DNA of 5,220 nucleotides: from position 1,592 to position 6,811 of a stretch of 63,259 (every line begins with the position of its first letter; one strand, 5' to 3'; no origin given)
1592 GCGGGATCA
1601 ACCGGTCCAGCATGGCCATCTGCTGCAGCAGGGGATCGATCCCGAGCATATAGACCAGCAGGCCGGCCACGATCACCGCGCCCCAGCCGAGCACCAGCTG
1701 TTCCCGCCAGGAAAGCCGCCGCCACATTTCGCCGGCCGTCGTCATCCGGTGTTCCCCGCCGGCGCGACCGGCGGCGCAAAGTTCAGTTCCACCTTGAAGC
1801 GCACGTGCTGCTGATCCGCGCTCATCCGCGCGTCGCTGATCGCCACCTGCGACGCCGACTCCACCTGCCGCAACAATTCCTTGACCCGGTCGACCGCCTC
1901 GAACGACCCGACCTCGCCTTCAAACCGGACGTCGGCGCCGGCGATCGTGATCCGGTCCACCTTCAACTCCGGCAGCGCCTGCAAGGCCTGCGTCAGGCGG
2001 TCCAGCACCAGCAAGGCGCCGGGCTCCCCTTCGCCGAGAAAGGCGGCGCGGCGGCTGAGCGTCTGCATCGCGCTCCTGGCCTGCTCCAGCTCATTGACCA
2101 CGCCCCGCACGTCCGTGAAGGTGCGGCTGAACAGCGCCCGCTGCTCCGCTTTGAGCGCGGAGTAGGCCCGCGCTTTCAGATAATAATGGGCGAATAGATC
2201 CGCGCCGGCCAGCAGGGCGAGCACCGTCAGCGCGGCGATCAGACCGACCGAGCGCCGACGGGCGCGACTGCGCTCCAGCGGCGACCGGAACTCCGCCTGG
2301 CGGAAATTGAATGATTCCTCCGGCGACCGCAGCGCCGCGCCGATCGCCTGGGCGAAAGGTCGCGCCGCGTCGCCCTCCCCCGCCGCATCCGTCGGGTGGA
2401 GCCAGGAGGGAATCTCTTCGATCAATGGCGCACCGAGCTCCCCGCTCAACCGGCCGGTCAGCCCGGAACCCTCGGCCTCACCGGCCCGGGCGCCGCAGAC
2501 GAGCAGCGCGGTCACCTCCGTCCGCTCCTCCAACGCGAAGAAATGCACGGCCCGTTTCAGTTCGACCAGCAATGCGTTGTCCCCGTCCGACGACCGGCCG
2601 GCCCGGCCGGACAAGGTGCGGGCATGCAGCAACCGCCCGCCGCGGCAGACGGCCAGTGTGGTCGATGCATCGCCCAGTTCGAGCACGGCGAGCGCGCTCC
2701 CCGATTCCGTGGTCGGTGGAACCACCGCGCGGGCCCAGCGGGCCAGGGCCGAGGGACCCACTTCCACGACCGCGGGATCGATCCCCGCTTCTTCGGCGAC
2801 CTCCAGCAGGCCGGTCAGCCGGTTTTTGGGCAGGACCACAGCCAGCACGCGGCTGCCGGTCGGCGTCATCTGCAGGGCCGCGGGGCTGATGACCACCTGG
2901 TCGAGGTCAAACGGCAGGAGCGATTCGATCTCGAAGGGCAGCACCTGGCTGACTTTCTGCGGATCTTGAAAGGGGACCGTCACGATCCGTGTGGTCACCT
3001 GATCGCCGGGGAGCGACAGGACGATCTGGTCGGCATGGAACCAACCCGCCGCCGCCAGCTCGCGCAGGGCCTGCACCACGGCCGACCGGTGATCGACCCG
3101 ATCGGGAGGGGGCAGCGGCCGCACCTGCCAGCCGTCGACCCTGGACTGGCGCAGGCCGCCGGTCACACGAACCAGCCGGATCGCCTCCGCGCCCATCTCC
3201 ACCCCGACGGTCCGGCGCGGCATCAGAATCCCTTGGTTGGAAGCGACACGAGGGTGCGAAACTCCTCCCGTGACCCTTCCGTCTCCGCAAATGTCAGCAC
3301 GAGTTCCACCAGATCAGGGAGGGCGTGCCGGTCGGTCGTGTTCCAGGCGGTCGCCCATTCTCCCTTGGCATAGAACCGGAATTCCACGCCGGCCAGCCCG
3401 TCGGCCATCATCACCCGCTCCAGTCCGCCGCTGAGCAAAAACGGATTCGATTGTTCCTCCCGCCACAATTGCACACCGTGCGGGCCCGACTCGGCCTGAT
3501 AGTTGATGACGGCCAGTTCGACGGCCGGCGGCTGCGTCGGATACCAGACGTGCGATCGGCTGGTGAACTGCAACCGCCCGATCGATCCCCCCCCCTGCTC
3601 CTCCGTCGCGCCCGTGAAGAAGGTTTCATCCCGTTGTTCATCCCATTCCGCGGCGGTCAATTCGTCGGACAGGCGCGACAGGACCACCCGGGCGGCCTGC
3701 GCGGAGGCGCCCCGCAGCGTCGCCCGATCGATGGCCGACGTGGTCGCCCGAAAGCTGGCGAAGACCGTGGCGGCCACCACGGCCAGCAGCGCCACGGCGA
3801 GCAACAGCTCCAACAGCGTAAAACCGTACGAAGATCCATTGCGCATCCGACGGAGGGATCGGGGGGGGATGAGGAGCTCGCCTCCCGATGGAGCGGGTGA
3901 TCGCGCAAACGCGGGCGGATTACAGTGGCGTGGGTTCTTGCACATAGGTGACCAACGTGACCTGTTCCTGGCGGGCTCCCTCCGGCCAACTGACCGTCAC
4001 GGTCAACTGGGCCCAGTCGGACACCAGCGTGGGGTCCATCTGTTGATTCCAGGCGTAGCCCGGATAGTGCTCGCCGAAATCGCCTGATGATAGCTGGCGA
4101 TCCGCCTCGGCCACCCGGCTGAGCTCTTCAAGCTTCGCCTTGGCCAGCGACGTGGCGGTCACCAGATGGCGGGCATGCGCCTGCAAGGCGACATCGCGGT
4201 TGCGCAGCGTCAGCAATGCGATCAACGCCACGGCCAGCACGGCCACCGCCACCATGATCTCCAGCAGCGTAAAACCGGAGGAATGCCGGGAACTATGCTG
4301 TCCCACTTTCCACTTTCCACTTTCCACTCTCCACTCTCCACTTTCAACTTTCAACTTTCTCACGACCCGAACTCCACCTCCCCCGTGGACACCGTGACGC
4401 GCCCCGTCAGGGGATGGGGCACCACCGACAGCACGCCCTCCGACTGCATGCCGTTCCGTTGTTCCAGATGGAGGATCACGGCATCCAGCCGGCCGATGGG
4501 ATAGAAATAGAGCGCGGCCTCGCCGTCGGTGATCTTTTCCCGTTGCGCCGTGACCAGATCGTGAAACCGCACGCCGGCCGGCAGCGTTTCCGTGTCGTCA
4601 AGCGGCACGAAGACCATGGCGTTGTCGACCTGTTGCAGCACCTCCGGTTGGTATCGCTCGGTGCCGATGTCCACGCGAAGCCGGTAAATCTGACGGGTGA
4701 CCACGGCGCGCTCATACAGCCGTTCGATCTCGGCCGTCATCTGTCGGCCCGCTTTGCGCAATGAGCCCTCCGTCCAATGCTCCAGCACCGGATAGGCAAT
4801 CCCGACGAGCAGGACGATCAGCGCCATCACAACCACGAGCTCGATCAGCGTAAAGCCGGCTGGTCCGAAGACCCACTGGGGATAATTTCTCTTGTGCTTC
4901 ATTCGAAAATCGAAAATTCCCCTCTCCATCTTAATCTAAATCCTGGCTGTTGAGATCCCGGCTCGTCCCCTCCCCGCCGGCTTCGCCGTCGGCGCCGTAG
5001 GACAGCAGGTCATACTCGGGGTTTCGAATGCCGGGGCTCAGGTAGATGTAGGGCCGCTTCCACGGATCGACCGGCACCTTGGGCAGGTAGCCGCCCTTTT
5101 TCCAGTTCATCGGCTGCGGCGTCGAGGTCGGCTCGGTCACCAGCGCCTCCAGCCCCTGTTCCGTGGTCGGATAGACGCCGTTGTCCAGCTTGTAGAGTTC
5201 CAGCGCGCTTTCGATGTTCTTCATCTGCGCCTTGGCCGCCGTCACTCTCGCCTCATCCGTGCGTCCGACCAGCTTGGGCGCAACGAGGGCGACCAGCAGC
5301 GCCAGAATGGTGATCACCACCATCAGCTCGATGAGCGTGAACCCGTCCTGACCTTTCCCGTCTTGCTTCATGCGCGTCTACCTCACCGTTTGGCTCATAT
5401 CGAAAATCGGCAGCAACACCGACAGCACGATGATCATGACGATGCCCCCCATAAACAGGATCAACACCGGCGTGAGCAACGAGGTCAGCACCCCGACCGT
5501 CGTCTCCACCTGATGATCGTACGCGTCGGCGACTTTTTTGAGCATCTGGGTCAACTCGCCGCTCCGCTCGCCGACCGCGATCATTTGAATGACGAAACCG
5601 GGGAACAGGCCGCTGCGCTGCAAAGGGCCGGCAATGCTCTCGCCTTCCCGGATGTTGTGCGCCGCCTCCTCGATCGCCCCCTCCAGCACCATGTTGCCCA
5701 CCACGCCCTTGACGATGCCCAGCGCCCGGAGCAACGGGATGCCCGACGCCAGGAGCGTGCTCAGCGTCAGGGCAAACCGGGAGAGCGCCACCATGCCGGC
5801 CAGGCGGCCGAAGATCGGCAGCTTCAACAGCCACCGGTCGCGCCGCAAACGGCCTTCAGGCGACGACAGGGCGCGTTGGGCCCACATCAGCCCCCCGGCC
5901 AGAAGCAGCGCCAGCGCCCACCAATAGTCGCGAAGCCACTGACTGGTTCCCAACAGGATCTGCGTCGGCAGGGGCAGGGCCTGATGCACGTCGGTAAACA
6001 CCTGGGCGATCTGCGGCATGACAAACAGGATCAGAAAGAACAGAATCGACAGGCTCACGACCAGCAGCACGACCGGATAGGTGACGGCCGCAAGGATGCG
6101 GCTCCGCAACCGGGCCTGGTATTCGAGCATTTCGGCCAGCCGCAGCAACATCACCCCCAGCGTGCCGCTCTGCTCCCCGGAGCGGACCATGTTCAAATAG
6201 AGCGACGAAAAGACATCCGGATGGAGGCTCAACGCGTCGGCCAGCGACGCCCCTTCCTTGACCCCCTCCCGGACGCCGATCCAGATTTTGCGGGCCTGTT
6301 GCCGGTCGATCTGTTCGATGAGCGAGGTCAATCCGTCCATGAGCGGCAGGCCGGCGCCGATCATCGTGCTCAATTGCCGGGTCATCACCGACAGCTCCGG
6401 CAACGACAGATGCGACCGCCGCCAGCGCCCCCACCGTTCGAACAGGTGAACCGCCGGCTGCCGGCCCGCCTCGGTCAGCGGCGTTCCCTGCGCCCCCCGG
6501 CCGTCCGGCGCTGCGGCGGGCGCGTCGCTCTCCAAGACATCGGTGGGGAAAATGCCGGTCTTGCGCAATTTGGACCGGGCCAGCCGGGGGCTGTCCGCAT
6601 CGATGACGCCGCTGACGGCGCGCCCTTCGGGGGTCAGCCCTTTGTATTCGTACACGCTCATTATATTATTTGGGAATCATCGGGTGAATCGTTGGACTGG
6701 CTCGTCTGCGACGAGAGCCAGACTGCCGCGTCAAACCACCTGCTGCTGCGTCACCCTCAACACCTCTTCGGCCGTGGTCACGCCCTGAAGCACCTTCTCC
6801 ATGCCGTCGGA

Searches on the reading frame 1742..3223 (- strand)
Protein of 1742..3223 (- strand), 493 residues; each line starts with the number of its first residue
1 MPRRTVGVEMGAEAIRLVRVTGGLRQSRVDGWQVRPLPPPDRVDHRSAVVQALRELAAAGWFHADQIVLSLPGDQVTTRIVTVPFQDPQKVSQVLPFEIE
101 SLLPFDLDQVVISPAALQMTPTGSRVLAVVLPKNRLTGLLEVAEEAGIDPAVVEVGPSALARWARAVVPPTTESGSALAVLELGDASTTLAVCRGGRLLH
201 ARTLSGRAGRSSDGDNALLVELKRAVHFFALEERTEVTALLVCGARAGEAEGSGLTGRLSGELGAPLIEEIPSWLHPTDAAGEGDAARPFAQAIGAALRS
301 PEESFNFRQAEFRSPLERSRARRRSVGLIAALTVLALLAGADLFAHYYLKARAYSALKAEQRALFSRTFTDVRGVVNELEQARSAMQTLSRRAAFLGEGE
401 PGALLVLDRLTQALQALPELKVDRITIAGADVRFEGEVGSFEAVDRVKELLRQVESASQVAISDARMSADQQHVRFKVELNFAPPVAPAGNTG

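Call 74: search_protein_families(library=pfam, proteins=[window:1742-3223:-], max_evalue=0.000001)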
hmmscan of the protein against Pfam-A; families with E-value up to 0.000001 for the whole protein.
window:1742-3223:- (493 aa): 1 family
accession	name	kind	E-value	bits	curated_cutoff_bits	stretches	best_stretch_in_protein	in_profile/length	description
PF11104.14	PilM_2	-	3.5e-13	49.6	27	1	7-203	1-207/340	Type IV pilus assembly protein PilM;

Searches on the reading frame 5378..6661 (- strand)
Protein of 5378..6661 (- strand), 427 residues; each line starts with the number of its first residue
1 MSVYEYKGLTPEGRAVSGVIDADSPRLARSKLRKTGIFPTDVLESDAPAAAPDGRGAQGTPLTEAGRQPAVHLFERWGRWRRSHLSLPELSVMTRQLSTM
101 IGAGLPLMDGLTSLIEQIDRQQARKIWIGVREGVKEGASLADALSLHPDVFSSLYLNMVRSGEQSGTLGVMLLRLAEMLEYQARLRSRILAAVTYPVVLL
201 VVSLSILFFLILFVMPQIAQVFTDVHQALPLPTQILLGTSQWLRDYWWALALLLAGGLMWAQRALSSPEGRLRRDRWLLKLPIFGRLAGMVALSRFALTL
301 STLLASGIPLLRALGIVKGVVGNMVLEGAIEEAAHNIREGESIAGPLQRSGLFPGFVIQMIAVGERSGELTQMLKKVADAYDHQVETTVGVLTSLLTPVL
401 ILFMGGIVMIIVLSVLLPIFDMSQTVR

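Call 74: search_protein_families(library=pfam, proteins=[window:5378-6661:-], max_evalue=0.000001)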
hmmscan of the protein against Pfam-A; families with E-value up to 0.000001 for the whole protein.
window:5378-6661:- (427 aa): 1 family
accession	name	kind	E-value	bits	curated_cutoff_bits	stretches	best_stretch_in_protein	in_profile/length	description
PF00482.28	T2SSF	-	5.3e-57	191.6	25.2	2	94-216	2-125/125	Type II secretion system (T2SS), protein F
